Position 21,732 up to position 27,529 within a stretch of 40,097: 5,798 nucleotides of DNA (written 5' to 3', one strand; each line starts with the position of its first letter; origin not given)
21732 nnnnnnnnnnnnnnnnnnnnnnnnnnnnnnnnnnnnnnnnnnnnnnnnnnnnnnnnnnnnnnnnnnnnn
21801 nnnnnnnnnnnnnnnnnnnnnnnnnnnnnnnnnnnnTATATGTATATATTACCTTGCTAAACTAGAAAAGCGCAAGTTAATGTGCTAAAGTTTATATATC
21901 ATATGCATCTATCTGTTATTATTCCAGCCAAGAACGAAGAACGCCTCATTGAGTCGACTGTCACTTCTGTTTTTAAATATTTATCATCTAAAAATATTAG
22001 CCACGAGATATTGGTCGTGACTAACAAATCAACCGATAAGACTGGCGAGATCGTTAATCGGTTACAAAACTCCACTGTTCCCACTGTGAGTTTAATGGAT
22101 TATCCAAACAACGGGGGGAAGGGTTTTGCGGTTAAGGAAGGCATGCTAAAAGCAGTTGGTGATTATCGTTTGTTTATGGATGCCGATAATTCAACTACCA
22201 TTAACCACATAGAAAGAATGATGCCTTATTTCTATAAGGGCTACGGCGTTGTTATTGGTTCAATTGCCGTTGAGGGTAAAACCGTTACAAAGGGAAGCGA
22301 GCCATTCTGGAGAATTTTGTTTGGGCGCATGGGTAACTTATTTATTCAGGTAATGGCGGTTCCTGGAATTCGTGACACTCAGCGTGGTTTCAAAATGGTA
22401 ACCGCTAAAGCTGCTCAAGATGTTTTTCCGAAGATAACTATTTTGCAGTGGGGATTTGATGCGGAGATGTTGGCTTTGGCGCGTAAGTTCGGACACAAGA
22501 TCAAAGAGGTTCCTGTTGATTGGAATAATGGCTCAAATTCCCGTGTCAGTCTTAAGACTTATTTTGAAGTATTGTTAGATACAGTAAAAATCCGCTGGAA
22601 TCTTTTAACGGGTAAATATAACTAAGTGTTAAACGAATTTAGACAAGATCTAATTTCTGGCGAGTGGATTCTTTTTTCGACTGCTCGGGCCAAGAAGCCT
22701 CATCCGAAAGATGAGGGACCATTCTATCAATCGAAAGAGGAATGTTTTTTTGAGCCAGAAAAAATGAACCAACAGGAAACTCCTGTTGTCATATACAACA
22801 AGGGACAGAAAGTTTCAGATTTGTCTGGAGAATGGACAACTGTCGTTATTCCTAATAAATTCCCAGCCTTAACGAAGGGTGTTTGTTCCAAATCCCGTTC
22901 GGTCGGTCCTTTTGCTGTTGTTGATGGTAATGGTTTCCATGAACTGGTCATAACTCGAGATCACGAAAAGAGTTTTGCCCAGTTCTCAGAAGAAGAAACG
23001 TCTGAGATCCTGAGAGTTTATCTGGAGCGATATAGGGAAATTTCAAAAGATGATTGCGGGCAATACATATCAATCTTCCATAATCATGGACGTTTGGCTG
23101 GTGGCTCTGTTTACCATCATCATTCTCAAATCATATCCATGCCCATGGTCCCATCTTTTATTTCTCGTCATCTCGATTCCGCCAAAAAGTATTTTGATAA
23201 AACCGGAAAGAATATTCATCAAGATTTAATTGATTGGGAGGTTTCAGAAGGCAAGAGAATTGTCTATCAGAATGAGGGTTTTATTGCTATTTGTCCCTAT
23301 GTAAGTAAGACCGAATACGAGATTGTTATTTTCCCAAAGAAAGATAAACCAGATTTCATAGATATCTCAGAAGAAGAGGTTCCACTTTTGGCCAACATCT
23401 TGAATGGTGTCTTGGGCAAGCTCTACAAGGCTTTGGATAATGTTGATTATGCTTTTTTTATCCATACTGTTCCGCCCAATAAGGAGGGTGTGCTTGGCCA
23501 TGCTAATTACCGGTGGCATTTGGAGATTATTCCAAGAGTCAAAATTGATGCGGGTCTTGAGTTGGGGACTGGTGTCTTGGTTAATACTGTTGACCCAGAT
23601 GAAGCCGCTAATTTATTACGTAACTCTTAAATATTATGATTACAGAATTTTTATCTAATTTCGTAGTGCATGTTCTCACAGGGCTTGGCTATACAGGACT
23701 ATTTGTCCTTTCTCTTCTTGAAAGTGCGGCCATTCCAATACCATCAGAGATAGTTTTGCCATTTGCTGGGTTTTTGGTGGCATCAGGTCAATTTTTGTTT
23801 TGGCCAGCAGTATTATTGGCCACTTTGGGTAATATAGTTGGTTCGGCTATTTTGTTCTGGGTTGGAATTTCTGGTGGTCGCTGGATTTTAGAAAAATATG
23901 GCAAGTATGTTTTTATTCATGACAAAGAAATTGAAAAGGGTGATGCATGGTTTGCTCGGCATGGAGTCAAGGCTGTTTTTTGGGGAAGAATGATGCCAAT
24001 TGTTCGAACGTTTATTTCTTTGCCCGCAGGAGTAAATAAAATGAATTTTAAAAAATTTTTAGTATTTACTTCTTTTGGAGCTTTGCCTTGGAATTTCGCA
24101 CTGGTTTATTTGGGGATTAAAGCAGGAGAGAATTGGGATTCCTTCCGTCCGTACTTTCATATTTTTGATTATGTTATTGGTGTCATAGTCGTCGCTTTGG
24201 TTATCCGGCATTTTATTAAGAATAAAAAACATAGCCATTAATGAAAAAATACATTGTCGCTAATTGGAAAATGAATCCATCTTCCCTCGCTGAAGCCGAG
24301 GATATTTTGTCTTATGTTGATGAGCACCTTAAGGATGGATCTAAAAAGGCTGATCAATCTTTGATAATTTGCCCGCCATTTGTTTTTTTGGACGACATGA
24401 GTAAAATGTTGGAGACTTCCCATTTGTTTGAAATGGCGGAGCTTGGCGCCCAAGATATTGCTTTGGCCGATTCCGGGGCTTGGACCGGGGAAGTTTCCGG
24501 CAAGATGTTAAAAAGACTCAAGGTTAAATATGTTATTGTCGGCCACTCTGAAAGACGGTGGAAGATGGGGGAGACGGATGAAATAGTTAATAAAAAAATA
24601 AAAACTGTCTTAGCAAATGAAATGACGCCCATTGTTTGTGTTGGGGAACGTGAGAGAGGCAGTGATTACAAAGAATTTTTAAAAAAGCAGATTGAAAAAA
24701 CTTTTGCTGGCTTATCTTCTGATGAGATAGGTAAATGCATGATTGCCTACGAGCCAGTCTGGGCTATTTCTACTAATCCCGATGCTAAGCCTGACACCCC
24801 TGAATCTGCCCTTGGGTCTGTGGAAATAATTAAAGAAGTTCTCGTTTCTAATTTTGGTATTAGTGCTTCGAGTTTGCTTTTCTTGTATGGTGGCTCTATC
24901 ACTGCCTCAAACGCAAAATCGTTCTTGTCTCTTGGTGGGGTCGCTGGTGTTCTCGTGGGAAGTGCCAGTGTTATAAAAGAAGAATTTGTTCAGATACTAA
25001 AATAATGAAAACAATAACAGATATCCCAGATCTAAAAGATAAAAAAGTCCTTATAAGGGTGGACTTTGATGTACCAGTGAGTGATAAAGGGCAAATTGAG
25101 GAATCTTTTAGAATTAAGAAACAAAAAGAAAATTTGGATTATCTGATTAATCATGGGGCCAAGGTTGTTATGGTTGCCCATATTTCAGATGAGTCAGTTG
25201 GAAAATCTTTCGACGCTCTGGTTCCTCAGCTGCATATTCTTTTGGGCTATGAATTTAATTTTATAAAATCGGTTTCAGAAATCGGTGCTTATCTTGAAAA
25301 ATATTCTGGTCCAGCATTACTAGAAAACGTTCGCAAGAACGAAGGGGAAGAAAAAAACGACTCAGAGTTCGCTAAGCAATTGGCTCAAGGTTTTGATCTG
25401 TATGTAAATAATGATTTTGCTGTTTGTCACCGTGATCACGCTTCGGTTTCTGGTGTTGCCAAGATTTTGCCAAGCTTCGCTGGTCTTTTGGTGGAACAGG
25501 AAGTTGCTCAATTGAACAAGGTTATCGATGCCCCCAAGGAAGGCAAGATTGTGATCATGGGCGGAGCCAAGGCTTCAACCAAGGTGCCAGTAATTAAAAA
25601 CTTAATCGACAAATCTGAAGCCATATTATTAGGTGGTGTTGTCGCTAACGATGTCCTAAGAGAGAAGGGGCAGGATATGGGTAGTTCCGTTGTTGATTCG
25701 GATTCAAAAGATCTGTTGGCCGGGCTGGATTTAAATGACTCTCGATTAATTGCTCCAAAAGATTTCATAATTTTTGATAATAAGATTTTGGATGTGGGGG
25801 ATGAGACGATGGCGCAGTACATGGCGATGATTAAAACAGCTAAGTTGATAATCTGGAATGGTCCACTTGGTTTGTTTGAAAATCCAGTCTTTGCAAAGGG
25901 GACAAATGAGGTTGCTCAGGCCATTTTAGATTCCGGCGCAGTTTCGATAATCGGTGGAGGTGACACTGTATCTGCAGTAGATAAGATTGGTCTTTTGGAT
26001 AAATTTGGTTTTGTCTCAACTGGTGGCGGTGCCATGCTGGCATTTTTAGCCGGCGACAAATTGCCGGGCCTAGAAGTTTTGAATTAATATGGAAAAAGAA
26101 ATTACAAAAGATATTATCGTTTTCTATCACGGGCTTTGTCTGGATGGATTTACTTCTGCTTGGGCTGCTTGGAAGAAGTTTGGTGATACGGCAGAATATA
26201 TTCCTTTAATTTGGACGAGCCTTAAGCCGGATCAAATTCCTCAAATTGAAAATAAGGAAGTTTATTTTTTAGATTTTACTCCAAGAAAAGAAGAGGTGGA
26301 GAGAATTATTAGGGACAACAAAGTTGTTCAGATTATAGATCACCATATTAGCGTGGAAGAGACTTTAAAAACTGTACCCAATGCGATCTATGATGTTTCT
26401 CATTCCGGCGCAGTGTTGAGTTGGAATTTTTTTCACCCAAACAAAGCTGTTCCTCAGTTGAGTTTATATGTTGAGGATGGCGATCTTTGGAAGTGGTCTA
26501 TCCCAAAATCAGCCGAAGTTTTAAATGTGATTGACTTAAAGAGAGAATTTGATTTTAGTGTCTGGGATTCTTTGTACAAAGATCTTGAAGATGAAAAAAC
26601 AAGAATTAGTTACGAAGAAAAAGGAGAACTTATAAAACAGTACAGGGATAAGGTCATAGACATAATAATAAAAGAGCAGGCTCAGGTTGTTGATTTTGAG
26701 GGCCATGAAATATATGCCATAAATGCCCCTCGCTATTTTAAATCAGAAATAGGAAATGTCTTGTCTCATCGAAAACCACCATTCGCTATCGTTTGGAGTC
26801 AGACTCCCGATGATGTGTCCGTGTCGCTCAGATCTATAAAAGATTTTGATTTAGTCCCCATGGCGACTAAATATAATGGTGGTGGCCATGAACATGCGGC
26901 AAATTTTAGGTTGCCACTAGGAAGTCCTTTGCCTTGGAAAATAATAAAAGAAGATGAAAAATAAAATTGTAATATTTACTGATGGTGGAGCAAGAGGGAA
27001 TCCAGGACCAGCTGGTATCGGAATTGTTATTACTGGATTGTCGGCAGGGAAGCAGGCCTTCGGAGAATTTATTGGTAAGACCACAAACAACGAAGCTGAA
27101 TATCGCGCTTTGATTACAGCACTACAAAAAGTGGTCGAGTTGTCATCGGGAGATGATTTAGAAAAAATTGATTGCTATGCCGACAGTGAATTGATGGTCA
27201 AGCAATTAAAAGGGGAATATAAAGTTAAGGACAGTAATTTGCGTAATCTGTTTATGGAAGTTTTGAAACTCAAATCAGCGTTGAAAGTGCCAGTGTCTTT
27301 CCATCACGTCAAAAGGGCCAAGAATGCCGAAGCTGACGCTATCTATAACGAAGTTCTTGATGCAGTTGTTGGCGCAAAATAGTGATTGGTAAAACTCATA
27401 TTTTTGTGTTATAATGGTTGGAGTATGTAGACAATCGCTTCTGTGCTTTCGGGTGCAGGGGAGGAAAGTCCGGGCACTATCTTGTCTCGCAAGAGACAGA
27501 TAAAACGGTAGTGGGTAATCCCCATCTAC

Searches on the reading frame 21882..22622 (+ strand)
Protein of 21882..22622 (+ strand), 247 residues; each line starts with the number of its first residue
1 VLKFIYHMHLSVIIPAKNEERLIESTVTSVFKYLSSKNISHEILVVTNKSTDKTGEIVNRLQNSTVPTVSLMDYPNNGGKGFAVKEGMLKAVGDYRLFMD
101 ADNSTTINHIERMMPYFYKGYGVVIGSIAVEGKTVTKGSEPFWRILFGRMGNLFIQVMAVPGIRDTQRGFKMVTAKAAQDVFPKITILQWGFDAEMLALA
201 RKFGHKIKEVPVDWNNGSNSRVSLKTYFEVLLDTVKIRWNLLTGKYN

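Call 10: search_protein_families(library=pfam, proteins=[window:21882-22622:+])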
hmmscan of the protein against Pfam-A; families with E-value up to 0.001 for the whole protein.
window:21882-22622:+ (247 aa): 4 families
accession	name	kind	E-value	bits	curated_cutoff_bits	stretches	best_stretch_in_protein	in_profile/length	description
PF00535.33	Glycos_transf_2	-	9.1e-24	84.7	23.3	1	11-153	1-139/168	Glycosyl transferase family 2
PF13641.12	Glyco_tranf_2_3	-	2.7e-06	28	27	1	10-124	3-119/230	Glycosyltransferase like family 2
PF10111.15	Glyco_tranf_2_2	-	3.7e-06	27.1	27.3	1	11-114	1-103/276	Glycosyltransferase like family 2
PF13704.12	Glyco_tranf_2_4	-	0.00026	21.8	27.5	1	40-106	19-85/98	Glycosyl transferase family 2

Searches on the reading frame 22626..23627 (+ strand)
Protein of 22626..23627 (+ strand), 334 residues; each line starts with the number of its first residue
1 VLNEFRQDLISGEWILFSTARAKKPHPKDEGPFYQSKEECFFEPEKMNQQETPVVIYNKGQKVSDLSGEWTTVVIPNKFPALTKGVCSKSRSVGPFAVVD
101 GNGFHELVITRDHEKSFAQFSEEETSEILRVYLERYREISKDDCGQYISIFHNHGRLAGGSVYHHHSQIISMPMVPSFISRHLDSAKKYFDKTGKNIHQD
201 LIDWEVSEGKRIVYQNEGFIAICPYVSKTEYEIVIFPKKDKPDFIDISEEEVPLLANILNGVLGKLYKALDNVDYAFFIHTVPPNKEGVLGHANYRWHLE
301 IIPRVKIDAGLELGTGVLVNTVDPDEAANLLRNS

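Call 10: search_protein_families(library=pfam, proteins=[window:22626-23627:+])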
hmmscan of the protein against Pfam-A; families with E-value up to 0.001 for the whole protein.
window:22626-23627:+ (334 aa): 7 families
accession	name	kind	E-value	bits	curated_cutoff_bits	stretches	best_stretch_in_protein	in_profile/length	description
PF02744.22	GalP_UDP_tr_C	-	4.8e-10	39.8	29.2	1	184-300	3-118/165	Galactose-1-phosphate uridyl transferase, C-terminal domain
PF16285.10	DUF4931_N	-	3.2e-09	37.4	24.1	1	107-172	56-121/124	Domain of unknown function (DUF4931) N-terminal domain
PF11969.13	DcpS_C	-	2.9e-08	34.6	24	1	208-283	12-90/114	Scavenger mRNA decapping enzyme C-term binding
PF01087.27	GalP_UDP_transf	-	3.9e-08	34.4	22.1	1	6-176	15-184/184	Galactose-1-phosphate uridyl transferase, N-terminal domain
PF16268.10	DUF4921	-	3.7e-07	29.9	28.5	1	110-327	185-389/425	Domain of unknown function (DUF4921)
PF01230.28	HIT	-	1.5e-05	26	21.5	0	104-171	27-94/98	HIT domain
PF19327.4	Ap4A_phos_N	-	0.00047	20.1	23.1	0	105-177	104-165/177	Ap4A phosphorylase N-terminal domain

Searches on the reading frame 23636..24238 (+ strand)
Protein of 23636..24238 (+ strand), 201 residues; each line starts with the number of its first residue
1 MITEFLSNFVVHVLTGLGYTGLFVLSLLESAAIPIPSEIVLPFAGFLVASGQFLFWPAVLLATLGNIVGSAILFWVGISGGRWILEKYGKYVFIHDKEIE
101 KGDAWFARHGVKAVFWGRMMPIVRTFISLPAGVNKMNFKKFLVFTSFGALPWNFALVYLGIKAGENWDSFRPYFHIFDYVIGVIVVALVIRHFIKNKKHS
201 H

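Call 10: search_protein_families(library=pfam, proteins=[window:23636-24238:+])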
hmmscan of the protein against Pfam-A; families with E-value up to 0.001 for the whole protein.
window:23636-24238:+ (201 aa): 1 family
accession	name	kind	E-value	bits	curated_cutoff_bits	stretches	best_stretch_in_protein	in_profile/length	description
PF09335.16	VTT_dom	-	3.8e-24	86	33.9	1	42-161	2-122/123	VTT domain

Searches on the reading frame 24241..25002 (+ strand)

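Call 10: search_protein_families(library=pfam, proteins=[window:24241-25002:+])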
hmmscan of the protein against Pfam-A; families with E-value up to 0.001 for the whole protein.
window:24241-25002:+ (254 aa): 1 family
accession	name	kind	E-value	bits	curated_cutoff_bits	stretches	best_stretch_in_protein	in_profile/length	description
PF00121.24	TIM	-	3.6e-69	233.4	20.1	1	4-253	2-242/245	Triosephosphate isomerase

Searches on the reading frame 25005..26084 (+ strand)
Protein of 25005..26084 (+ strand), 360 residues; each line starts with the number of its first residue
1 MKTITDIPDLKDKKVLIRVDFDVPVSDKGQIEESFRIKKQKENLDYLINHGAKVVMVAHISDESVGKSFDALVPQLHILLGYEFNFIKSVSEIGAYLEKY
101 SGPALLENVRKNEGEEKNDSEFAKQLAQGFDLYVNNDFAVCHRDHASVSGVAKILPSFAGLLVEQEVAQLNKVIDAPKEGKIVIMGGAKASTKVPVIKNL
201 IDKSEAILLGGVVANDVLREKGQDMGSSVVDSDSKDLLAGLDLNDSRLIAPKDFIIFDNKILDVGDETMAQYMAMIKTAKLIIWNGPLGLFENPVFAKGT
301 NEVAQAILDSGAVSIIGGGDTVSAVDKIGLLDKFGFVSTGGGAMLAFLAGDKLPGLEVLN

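Call 11: search_protein_families(library=pfam, proteins=[window:25005-26084:+])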
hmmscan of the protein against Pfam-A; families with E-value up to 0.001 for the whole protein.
window:25005-26084:+ (360 aa): 1 family
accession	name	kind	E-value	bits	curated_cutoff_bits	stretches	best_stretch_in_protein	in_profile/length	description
PF00162.24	PGK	-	1.3e-96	324.3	27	1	5-350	2-378/379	Phosphoglycerate kinase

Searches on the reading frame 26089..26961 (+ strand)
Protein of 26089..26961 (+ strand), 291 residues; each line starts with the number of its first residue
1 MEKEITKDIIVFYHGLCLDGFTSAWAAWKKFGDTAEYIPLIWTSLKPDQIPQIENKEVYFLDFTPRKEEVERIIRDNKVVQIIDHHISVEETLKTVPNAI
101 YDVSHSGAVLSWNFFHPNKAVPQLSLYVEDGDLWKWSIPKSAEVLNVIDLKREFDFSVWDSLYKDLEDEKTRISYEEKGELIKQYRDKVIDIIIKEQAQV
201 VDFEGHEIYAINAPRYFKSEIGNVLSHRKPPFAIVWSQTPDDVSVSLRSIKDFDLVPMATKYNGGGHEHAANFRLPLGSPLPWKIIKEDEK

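Call 11: search_protein_families(library=pfam, proteins=[window:26089-26961:+])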
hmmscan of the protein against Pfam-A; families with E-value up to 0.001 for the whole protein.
window:26089-26961:+ (291 aa): 1 family
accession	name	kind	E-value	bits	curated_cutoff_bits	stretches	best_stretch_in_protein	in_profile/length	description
PF02272.25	DHHA1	-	1.9e-06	28.7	25.9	1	226-276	27-84/102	DHHA1 domain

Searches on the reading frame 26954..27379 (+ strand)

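Call 11: search_protein_families(library=pfam, proteins=[window:26954-27379:+])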
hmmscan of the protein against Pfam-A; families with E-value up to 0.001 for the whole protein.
window:26954-27379:+ (142 aa): 2 families
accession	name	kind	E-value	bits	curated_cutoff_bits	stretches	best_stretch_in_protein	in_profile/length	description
PF13456.12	RVT_3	-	7.8e-15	55.3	21.6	1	9-130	2-119/123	Reverse transcriptase-like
PF00075.30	RNase_H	-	1.2e-13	51.9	25.8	1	3-136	2-133/141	RNase H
